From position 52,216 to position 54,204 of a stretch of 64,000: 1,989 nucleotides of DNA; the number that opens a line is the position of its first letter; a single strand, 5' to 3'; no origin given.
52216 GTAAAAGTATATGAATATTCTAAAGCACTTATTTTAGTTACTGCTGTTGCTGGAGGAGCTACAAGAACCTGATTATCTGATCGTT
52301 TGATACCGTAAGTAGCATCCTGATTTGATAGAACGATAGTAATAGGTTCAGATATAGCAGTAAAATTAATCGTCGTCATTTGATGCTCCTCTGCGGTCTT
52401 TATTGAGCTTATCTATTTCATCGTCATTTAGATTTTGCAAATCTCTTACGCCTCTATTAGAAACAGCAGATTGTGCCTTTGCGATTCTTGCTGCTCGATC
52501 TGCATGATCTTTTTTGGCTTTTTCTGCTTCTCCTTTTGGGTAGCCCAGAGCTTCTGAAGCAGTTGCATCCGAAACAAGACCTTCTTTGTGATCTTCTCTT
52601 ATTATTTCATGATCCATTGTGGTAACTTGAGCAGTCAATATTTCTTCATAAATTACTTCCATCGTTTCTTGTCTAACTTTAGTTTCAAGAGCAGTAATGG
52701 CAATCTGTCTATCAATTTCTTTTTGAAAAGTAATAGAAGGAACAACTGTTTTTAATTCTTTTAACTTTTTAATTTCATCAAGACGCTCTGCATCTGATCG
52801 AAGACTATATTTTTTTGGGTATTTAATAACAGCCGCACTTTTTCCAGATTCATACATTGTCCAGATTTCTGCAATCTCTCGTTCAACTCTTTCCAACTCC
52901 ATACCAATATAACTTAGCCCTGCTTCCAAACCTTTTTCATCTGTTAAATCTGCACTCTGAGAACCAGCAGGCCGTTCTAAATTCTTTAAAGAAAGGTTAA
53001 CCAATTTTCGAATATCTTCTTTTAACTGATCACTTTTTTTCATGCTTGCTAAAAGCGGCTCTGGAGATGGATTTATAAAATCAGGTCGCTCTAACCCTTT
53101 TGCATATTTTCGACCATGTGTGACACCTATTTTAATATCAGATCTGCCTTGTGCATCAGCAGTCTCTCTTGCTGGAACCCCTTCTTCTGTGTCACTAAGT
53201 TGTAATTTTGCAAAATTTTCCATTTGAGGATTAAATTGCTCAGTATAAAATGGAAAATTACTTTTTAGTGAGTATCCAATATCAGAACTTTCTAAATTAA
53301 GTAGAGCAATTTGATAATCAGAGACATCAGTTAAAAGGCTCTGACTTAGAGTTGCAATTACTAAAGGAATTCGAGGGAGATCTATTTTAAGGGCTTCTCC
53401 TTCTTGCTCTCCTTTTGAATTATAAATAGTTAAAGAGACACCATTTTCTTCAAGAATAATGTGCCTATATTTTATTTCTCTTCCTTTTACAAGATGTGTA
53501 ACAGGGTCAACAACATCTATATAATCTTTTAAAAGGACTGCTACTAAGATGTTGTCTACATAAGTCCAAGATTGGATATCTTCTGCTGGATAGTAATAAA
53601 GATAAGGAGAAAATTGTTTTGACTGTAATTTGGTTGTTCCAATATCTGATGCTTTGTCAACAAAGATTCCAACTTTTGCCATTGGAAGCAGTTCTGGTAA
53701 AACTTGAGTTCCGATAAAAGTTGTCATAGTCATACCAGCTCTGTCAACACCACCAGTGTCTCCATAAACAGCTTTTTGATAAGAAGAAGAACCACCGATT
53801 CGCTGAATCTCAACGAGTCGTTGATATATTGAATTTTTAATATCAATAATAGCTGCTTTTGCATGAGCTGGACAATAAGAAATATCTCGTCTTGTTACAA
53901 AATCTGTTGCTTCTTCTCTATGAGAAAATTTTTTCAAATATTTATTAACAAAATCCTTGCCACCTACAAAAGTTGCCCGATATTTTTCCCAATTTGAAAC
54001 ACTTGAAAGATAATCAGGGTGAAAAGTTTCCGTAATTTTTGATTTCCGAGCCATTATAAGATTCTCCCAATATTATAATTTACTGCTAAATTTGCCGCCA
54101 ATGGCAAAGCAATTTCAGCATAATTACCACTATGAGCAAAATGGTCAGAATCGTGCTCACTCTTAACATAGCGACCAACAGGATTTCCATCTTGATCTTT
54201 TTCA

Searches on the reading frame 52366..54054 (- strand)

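Call 79: search_protein_families(library=phrogs, proteins=[window:52366-54054:-], max_evalue=0.0001)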
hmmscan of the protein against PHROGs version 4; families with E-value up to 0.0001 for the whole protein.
window:52366-54054:- (562 aa): 1 family
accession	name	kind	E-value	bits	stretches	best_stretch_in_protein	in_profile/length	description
phrog_145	-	head and packaging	6.1e-20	72.4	1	6-478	8-472/493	portal protein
